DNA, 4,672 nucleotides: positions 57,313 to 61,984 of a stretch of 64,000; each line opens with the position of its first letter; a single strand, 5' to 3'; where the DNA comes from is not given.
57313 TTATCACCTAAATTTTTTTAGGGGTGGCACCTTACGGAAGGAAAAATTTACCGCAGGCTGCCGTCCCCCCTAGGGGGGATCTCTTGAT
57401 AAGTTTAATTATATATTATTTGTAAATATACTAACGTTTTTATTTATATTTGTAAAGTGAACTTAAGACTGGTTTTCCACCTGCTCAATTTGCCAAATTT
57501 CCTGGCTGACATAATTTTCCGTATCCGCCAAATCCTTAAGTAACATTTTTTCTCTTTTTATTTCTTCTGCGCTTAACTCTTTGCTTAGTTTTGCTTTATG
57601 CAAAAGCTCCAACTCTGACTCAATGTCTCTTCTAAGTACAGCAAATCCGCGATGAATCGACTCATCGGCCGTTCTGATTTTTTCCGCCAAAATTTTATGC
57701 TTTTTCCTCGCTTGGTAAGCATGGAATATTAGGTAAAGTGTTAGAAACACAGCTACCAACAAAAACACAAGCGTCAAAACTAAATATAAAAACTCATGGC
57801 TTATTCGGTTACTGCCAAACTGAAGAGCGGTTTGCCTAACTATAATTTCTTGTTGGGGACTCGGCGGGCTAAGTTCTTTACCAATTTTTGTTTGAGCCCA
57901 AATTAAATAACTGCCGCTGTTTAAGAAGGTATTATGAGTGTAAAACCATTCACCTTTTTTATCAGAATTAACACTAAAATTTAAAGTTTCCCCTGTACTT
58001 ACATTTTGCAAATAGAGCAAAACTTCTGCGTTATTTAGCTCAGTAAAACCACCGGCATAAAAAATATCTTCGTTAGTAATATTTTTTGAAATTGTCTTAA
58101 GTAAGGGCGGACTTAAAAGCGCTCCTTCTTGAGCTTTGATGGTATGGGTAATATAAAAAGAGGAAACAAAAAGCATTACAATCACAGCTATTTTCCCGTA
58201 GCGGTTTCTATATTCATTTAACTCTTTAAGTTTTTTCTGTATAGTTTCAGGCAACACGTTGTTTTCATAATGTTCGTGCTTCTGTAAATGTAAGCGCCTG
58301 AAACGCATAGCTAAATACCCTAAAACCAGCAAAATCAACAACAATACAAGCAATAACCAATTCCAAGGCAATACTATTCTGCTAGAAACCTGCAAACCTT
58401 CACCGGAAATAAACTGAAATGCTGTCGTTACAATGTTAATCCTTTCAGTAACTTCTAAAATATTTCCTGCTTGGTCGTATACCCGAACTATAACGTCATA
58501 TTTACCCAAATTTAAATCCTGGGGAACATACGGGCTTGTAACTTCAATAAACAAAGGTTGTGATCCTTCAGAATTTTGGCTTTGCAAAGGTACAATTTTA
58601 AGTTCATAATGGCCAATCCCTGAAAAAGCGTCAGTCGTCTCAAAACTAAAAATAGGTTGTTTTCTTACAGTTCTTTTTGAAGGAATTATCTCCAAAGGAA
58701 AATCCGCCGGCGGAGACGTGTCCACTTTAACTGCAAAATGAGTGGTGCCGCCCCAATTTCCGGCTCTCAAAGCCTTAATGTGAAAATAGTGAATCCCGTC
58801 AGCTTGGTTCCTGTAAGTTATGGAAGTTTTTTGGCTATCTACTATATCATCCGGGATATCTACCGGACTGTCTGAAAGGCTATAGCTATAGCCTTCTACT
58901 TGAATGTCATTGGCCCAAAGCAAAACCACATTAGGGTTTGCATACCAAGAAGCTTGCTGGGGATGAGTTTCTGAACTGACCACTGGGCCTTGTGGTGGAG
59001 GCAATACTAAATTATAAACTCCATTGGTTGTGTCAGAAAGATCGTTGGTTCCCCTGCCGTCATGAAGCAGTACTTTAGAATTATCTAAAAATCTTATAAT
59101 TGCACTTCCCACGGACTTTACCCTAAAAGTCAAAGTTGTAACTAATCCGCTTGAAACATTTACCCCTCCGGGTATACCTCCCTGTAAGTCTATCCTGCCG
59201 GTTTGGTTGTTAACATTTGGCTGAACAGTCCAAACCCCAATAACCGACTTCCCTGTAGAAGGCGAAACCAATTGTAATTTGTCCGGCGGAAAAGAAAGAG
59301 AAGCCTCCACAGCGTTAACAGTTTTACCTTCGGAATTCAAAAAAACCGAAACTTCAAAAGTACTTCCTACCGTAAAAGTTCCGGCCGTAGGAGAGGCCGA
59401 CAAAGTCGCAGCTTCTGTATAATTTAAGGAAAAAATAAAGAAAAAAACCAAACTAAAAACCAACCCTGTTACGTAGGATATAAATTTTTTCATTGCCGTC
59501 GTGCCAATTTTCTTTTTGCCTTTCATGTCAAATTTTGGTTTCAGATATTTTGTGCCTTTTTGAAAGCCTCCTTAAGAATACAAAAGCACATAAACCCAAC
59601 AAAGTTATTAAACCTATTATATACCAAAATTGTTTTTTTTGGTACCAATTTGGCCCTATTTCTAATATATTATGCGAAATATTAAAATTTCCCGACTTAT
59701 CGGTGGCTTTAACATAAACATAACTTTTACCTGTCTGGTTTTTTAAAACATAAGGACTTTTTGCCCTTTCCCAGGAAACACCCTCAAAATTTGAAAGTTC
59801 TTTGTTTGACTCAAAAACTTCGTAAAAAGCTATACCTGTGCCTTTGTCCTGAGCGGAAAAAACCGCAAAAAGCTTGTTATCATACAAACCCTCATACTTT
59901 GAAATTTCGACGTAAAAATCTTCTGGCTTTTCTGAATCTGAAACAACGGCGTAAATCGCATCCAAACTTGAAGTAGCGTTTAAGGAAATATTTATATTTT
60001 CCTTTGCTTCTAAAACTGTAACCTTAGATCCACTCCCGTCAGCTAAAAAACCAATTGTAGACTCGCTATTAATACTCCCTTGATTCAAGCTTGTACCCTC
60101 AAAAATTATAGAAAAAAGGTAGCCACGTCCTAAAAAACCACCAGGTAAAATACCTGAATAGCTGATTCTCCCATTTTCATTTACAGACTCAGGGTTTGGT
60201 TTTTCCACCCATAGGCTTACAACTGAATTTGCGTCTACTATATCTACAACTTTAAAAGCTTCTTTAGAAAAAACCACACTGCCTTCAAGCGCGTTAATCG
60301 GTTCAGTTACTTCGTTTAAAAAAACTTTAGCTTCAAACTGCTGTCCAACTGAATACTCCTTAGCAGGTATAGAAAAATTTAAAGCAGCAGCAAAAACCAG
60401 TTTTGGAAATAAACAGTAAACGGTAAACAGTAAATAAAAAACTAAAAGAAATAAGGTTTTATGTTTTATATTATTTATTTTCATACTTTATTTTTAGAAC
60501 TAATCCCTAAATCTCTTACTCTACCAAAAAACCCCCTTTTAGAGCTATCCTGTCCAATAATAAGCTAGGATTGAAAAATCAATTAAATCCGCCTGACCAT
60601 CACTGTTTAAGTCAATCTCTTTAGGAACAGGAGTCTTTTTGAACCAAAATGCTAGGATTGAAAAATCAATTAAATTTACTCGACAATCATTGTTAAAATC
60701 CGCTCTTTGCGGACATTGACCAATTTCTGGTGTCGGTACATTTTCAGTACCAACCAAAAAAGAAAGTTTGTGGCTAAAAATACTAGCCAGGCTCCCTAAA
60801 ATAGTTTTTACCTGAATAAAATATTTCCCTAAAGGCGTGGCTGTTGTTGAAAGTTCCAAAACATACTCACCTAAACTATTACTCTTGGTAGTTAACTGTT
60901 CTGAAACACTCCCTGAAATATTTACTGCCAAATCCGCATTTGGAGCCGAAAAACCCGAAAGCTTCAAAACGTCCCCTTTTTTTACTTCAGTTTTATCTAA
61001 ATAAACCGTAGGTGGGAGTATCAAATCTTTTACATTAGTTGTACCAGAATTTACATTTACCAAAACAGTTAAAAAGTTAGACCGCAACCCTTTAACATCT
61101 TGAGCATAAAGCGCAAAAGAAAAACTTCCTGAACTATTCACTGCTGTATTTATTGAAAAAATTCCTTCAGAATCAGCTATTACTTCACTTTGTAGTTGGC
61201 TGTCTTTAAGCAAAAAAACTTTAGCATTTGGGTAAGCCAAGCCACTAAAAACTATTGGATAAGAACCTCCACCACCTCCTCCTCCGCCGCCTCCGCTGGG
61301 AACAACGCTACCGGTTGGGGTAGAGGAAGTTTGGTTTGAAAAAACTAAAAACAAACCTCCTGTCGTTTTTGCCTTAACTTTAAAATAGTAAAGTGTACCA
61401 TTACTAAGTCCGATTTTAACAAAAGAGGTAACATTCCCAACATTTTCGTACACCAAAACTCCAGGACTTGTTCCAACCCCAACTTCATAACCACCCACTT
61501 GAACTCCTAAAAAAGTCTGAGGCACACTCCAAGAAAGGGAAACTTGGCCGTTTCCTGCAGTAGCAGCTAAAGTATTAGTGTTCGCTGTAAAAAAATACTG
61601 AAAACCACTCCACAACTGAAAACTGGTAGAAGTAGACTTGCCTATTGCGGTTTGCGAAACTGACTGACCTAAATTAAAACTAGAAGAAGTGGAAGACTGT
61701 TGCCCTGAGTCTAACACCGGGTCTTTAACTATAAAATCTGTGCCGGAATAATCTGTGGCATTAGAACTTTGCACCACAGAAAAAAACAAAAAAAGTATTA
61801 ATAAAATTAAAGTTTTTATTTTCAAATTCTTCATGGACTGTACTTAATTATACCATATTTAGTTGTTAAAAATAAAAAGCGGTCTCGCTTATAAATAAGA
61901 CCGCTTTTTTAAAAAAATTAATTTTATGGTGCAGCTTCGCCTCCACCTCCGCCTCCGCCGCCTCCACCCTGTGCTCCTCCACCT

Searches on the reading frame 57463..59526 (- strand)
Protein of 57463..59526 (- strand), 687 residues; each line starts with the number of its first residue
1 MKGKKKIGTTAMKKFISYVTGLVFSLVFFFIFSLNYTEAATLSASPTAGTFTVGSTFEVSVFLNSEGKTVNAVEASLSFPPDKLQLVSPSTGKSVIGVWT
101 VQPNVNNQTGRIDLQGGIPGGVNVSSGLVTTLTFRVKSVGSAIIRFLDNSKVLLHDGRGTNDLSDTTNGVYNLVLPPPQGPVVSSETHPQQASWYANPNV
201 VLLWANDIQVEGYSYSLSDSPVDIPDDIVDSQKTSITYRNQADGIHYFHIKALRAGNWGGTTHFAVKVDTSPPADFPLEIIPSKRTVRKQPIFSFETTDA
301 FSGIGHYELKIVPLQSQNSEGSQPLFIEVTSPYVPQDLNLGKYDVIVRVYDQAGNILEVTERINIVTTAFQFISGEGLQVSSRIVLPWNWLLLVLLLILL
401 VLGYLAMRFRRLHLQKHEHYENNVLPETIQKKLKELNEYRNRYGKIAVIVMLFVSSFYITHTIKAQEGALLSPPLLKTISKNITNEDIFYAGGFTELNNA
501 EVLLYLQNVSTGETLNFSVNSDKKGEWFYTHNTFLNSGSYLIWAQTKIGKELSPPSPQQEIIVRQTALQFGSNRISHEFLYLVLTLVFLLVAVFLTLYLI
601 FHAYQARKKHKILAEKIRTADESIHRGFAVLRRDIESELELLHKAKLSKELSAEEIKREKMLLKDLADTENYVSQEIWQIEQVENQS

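Call 40: search_protein_families(library=pfam, proteins=[window:57463-59526:-], max_evalue=0.00001)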
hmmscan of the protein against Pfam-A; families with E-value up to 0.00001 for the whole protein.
window:57463-59526:- (687 aa): 2 families
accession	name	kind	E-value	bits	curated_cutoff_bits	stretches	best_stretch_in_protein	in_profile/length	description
PF19077.6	Big_13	-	1.3e-06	29.2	27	0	334-360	68-94/102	Bacterial Ig-like domain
PF00963.24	Cohesin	-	4.1e-06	27.5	24.1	1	52-165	11-130/139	Cohesin domain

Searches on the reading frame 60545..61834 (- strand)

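Call 69: search_protein_families(library=pfam, proteins=[window:60545-61834:-], max_evalue=0.001)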
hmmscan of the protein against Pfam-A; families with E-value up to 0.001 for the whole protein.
window:60545-61834:- (429 aa): 1 family
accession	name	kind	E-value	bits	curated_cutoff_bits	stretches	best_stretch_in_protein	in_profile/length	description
PF00404.24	Dockerin_1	-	0.00011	22.8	22.9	0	378-424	2-53/57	Dockerin type I domain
